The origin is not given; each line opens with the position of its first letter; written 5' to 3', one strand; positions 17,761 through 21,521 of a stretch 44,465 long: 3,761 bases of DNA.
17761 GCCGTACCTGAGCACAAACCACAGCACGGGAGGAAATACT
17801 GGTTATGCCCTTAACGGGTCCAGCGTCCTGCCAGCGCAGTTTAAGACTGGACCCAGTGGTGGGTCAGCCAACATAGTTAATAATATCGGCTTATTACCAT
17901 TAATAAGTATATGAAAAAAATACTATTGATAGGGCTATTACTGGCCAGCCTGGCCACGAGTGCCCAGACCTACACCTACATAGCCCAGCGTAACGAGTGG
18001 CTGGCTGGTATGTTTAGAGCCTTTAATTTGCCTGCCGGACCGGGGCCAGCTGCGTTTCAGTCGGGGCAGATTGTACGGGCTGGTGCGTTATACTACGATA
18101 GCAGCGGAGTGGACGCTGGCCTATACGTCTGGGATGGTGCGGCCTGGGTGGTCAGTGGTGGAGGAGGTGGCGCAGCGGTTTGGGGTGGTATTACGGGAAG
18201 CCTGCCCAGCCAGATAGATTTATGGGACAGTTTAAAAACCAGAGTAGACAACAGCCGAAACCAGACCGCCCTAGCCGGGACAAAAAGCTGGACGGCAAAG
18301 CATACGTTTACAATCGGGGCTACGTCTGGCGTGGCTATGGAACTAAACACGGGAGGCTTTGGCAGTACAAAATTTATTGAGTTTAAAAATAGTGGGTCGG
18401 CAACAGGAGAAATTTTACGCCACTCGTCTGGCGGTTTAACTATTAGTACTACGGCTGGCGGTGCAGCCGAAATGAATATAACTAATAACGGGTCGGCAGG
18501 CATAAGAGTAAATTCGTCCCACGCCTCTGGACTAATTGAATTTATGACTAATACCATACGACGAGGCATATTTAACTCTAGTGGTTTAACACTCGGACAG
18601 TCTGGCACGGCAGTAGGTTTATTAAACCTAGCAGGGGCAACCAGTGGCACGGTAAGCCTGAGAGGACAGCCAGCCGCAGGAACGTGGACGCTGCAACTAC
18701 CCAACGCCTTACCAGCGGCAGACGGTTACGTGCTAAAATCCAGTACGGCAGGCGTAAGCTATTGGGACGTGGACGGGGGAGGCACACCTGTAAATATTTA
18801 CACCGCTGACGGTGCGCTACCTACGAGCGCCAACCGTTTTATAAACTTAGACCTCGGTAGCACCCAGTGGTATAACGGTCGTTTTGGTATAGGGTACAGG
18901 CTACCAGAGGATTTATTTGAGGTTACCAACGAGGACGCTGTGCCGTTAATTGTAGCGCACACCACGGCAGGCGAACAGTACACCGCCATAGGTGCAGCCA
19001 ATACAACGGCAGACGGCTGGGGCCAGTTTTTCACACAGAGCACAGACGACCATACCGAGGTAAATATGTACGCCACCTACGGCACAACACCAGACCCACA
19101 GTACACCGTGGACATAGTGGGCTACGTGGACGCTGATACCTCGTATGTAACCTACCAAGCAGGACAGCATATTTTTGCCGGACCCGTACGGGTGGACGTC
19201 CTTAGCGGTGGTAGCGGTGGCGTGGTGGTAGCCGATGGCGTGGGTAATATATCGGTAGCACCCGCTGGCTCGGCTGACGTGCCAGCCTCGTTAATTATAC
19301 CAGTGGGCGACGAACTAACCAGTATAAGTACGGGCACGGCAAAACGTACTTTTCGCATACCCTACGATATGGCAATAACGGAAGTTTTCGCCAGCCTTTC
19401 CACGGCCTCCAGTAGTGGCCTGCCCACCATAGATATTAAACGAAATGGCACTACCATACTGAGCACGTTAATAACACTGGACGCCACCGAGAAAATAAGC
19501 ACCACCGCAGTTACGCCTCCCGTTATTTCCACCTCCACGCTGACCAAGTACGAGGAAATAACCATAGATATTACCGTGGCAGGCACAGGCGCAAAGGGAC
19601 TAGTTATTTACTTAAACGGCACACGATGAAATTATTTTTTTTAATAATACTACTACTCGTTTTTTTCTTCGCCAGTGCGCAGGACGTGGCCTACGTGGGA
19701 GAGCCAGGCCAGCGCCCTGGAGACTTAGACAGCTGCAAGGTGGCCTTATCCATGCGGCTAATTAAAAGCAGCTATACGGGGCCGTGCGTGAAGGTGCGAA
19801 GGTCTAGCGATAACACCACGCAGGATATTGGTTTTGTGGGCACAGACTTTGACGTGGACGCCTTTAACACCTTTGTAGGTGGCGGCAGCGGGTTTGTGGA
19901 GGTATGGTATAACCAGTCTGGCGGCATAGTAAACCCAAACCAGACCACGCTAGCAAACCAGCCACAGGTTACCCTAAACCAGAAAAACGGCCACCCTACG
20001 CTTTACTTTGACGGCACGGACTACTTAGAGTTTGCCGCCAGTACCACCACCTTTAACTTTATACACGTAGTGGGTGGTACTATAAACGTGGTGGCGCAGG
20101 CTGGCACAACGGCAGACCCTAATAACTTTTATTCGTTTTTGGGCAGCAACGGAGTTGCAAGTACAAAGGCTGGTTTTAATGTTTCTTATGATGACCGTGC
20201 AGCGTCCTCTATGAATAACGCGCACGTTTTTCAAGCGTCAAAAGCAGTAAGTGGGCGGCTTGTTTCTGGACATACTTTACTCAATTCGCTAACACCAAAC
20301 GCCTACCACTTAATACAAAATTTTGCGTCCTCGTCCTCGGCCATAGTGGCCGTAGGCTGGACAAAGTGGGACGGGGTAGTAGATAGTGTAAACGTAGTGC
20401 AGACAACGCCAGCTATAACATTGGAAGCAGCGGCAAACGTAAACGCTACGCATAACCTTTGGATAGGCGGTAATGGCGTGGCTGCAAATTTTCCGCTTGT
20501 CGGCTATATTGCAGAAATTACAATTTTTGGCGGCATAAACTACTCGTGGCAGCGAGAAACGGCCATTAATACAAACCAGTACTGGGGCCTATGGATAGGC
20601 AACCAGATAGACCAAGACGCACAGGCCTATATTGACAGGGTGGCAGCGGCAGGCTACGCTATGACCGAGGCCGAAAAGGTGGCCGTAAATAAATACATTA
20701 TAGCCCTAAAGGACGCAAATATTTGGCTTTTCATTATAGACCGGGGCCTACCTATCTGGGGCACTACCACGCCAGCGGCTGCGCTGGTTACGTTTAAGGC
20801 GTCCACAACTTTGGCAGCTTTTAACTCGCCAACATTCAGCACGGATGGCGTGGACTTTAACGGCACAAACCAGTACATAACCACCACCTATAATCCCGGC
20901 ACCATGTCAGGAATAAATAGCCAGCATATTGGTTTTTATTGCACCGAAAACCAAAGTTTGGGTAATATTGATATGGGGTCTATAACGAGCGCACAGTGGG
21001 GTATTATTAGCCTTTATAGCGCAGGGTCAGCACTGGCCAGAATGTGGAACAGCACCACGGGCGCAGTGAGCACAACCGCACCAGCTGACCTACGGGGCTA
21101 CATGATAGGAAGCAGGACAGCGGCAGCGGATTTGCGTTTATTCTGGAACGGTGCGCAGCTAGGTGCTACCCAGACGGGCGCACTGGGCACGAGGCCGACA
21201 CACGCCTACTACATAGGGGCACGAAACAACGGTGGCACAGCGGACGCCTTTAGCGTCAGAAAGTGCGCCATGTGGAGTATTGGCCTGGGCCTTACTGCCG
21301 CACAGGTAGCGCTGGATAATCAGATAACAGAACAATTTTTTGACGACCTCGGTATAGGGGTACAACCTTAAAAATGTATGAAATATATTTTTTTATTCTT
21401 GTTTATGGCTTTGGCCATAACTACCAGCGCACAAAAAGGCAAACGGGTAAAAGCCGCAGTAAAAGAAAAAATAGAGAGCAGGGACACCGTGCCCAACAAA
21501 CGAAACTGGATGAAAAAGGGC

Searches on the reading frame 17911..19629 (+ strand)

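Call 18: search_protein_families(library=pfam, proteins=[window:17911-19629:+], max_evalue=0.01)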
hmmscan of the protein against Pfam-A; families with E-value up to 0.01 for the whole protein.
window:17911-19629:+ (572 aa): 0 families

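Call 43: search_protein_families(library=phrogs, proteins=[window:17911-19629:+], max_evalue=0.001)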
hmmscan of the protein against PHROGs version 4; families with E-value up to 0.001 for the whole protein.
window:17911-19629:+ (572 aa): 1 family
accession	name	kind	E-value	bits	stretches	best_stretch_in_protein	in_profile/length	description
phrog_25379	-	tail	2.8e-06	27.7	1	67-239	105-263/384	tail protein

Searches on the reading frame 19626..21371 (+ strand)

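Call 18: search_protein_families(library=pfam, proteins=[window:19626-21371:+], max_evalue=0.01)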
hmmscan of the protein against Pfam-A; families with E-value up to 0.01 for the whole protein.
window:19626-21371:+ (581 aa): 1 family
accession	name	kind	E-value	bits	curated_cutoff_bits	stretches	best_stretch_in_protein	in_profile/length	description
PF09206.18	ArabFuran-catal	-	3.1e-05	23.7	25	1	37-110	12-85/315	Alpha-L-arabinofuranosidase B, catalytic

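Call 43: search_protein_families(library=phrogs, proteins=[window:19626-21371:+], max_evalue=0.001)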
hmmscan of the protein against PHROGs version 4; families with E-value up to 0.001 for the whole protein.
window:19626-21371:+ (581 aa): 1 family
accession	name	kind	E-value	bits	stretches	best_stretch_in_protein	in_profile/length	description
phrog_10356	-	head and packaging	4.9e-16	59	1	39-322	339-624/852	virion structural protein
